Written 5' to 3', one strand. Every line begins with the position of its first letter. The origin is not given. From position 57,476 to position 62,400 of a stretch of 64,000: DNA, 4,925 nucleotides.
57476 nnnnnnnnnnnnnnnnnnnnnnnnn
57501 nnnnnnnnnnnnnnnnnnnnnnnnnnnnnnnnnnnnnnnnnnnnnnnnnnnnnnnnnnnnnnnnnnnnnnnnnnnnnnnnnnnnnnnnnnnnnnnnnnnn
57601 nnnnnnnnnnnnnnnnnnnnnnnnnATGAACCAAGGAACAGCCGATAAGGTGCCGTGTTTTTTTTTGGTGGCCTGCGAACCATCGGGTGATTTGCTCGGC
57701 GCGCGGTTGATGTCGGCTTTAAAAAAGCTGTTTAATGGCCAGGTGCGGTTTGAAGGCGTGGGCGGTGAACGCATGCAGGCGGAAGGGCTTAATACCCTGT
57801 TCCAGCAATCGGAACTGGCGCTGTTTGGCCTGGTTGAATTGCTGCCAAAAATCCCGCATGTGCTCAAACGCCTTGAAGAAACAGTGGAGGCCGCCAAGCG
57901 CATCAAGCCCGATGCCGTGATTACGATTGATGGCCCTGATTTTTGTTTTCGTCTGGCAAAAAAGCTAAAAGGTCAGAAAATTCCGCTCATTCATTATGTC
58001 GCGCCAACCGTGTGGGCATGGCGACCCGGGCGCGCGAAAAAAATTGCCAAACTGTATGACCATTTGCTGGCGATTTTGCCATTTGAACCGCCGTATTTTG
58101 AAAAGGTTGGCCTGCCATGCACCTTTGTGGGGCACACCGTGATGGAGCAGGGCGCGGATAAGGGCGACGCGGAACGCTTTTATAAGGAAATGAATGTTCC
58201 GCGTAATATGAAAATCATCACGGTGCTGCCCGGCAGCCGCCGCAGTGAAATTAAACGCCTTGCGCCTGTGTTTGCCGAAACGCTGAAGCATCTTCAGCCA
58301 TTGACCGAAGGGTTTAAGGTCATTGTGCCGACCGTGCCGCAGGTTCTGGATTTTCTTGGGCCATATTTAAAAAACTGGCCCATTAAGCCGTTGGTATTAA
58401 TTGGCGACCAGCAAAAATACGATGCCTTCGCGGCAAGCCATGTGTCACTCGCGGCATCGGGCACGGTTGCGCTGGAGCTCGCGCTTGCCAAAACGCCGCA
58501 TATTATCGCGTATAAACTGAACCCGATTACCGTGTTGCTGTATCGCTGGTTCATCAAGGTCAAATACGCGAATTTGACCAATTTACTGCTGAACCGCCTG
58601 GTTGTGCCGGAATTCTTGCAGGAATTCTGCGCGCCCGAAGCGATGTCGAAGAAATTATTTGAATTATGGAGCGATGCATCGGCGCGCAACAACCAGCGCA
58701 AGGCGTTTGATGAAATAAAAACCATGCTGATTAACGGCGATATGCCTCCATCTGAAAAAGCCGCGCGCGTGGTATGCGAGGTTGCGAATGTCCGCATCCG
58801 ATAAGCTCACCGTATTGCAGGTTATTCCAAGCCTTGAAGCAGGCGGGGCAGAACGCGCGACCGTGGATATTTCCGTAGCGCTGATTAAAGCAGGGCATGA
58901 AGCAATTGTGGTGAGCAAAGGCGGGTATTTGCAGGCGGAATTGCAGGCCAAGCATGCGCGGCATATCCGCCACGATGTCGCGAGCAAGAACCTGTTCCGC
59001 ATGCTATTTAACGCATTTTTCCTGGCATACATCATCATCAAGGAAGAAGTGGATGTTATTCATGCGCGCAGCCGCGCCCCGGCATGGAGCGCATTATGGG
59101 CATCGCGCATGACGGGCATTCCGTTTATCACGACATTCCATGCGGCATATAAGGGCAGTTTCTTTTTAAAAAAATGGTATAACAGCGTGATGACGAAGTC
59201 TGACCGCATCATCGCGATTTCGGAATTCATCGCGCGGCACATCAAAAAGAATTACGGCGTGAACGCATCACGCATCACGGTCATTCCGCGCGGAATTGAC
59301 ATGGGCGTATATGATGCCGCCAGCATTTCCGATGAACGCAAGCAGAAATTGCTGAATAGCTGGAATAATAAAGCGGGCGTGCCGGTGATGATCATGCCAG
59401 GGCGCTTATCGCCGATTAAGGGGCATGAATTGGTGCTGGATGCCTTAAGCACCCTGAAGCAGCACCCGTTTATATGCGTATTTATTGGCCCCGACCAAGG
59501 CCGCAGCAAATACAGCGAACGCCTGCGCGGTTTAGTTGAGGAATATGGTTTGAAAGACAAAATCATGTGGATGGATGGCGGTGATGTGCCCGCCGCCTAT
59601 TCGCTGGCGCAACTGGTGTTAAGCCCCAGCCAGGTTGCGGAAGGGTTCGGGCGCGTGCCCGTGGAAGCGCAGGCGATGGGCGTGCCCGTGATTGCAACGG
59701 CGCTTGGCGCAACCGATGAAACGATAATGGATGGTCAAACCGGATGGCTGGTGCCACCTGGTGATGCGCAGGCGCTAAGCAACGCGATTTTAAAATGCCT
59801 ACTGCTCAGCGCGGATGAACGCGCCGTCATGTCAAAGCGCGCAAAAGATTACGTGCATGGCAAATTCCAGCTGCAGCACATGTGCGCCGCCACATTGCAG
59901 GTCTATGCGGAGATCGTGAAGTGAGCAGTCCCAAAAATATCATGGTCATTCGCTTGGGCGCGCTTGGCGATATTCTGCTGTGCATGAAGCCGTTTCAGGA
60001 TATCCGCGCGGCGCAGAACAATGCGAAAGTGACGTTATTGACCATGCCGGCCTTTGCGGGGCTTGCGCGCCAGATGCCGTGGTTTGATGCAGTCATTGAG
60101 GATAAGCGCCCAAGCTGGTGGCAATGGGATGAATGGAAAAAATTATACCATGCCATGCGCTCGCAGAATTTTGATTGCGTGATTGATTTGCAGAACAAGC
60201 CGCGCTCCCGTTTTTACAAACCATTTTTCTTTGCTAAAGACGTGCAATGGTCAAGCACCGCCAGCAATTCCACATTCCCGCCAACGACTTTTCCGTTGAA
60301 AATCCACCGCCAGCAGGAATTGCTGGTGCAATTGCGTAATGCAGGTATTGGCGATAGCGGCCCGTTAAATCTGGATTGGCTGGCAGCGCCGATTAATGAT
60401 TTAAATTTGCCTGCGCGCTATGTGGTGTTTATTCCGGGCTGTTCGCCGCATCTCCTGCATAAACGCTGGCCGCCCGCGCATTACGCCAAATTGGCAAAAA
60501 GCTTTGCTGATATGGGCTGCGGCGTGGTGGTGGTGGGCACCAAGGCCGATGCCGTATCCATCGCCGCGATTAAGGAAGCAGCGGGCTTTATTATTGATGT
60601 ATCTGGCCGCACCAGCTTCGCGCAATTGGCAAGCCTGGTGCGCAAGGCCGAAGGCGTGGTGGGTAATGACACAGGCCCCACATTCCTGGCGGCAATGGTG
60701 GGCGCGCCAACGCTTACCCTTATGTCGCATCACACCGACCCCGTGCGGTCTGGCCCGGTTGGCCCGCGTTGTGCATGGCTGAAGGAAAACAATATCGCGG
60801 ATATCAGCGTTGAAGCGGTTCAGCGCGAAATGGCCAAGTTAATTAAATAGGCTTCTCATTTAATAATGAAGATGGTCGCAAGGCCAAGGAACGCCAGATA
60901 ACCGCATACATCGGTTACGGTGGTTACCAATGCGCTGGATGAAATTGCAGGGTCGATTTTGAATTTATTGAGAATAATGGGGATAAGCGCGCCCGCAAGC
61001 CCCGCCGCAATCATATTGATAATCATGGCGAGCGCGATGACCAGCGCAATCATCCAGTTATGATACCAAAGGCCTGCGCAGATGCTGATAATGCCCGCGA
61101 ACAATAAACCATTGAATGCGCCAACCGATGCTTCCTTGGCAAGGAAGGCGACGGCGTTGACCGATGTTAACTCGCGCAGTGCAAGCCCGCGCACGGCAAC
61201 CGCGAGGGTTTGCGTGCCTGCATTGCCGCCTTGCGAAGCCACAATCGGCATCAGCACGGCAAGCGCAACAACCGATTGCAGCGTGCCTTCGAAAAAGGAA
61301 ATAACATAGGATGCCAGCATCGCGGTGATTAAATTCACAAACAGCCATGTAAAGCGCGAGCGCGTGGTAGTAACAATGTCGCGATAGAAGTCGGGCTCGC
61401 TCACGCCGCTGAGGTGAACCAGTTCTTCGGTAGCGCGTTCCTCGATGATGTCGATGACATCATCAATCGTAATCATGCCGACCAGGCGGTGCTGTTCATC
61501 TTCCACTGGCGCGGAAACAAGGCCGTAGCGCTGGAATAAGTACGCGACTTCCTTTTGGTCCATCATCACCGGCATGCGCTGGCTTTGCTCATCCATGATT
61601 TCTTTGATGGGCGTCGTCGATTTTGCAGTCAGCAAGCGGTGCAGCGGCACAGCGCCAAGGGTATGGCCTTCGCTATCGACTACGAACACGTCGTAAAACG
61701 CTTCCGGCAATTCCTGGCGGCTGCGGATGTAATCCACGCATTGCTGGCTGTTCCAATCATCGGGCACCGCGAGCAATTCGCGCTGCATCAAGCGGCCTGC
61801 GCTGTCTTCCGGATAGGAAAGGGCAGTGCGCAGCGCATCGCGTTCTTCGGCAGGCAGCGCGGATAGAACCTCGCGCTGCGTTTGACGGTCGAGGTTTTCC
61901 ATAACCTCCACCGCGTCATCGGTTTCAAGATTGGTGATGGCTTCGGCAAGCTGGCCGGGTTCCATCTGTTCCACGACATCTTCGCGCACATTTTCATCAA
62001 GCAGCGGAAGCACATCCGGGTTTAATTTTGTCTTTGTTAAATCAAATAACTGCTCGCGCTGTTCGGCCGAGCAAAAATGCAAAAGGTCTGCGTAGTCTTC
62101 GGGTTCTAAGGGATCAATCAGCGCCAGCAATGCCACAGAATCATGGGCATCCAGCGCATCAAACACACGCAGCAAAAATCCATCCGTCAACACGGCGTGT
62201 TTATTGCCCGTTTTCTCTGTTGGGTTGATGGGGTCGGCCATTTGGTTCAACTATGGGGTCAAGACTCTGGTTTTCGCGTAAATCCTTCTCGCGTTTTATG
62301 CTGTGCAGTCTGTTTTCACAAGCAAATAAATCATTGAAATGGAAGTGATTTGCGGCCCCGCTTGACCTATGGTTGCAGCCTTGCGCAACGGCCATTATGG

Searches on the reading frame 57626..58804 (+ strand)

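Call 20: search_protein_families(library=ncbifam, proteins=[window:57626-58804:+], max_evalue=0.00001)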
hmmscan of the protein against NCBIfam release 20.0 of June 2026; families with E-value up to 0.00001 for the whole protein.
window:57626-58804:+ (392 aa): 2 families
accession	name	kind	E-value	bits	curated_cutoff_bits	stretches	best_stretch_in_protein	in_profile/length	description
TIGR00215.1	lpxB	equivalog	1.2e-83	281.1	190.25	1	12-369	9-367/382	lipid-A-disaccharide synthase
NF002173.0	PRK01021.1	equivalog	1.7e-56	192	1033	1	11-377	228-598/610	lipid-A-disaccharide synthase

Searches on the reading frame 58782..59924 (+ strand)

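Call 20: search_protein_families(library=ncbifam, proteins=[window:58782-59924:+], max_evalue=0.00001)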
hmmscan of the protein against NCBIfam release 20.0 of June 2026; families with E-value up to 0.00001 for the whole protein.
window:58782-59924:+ (380 aa): 30 families (the best 25 are shown)
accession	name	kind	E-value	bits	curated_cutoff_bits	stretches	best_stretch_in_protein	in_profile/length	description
NF041876.1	EPS_EpsE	equivalog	4.9e-28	98.5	400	1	56-366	80-384/389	exopolysaccharide biosynthesis GT4 family glycosyltransferase EpsE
TIGR03449.1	mycothiol_MshA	equivalog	3.7e-27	95.3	462.5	1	135-378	160-403/406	D-inositol-3-phosphate glycosyltransferase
TIGR03999.1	thiol_BshA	equivalog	1.3e-26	93.4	273.7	1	21-379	12-374/375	N-acetyl-alpha-D-glucosaminyl L-malate synthase BshA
TIGR03088.1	stp2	hypoth_equivalog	9.9e-24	84.1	409.05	1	141-378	138-373/374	TIGR03088 family PEP-CTERM/XrtA system glycosyltransferase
TIGR02149.1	glgA_Coryne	subfamily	4.5e-23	82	302.4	1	90-379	84-391/391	glycogen synthase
NF012028.0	PRK15484.1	subfamily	4.4e-21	75.4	618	1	136-368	136-368/380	lipopolysaccharide N-acetylglucosaminyltransferase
TIGR04063.1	stp3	hypoth_equivalog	6.9e-21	74.6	442.05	1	73-379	76-396/397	TIGR04063 family PEP-CTERM/XrtA system glycosyltransferase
NF053787.1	GlcN_PG_synth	equivalog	5.2e-19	68.3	480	1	85-379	78-360/361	N-acetylglucosaminyl phosphatidylglycerol synthase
TIGR04047.1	MSMEG_0565_glyc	hypoth_equivalog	1.3e-18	67.2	259.85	1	27-376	18-372/373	MSMEG_0565 family glycosyltransferase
NF038229.1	Glyco4_Geo_Pelo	equivalog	2.6e-18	66.1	400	1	92-379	61-337/338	GPMC system family 4 glycosyltransferase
NF038295.1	EPS_HpsP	equivalog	2.6e-17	62.9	550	1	11-379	2-388/388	hormogonium polysaccharide biosynthesis glycosyltransferase HpsP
TIGR04005.1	wcaL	equivalog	2.5e-16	59.5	537.6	1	133-367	168-395/406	colanic acid biosynthesis glycosyltransferase WcaL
NF047684.1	TeichurnBiosyTuaC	equivalog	4.6e-16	58.7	550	1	89-379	108-390/391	teichuronic acid biosynthesis protein TuaC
TIGR04157.1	glyco_rSAM_CFB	subfamily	2.9e-15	56.2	400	1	134-373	164-404/406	TIGR04157 family glycosyltransferase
NF011726.0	PRK15179.1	equivalog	1.1e-13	50.4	733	1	146-375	465-691/694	Vi polysaccharide biosynthesis protein TviE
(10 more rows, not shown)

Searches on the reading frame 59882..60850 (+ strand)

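Call 20: search_protein_families(library=ncbifam, proteins=[window:59882-60850:+], max_evalue=0.00001)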
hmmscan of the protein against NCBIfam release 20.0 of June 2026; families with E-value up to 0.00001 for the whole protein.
window:59882-60850:+ (322 aa): 6 families
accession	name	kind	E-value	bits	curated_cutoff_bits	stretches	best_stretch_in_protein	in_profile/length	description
TIGR02193.1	heptsyl_trn_I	equivalog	5.6e-27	94.8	185.3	2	174-320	176-319/320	lipopolysaccharide heptosyltransferase I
TIGR02195.1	heptsyl_trn_II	equivalog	1.3e-17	64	134.6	1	175-296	171-296/339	lipopolysaccharide heptosyltransferase II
NF008162.0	PRK10916.1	equivalog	3.1e-13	49.6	569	1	181-282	183-288/348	ADP-heptose--LPS heptosyltransferase RfaF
NF008204.0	PRK10964.1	equivalog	1.1e-11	44.5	437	1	179-320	179-319/322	lipopolysaccharide heptosyltransferase RfaC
TIGR02201.1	heptsyl_trn_III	equivalog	6.8e-10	38.5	170.2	1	177-282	180-287/344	putative lipopolysaccharide heptosyltransferase III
NF007742.0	PRK10422.1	equivalog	3.7e-09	35.9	467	1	171-282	176-289/352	lipopolysaccharide core heptosyltransferase RfaQ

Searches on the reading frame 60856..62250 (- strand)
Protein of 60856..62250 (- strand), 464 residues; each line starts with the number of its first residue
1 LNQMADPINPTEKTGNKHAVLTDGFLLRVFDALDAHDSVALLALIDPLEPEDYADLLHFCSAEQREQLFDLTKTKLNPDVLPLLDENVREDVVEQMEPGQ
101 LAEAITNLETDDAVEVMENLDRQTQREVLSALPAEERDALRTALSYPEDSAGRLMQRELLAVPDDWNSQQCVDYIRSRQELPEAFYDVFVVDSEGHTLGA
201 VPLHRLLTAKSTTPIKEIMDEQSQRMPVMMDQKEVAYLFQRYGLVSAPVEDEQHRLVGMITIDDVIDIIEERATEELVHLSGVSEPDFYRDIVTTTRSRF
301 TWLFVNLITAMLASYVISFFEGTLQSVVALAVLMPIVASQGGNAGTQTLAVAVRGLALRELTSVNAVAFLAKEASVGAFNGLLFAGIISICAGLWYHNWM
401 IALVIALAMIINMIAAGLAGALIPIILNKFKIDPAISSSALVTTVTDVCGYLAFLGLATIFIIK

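Call 15: search_protein_families(library=pfam, proteins=[window:60856-62250:-], max_evalue=0.00001)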
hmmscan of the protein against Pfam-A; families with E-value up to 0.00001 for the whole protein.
window:60856-62250:- (464 aa): 3 families
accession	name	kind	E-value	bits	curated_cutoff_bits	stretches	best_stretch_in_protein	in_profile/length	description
PF01769.21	MgtE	-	5.6e-32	111.1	27.6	1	334-457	1-125/125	Divalent cation transporter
PF03448.22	MgtE_N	-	1.2e-21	77.6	25.9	1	48-149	1-102/102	MgtE intracellular N domain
PF00571.33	CBS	-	3.1e-10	40.7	24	0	216-270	2-56/57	CBS domain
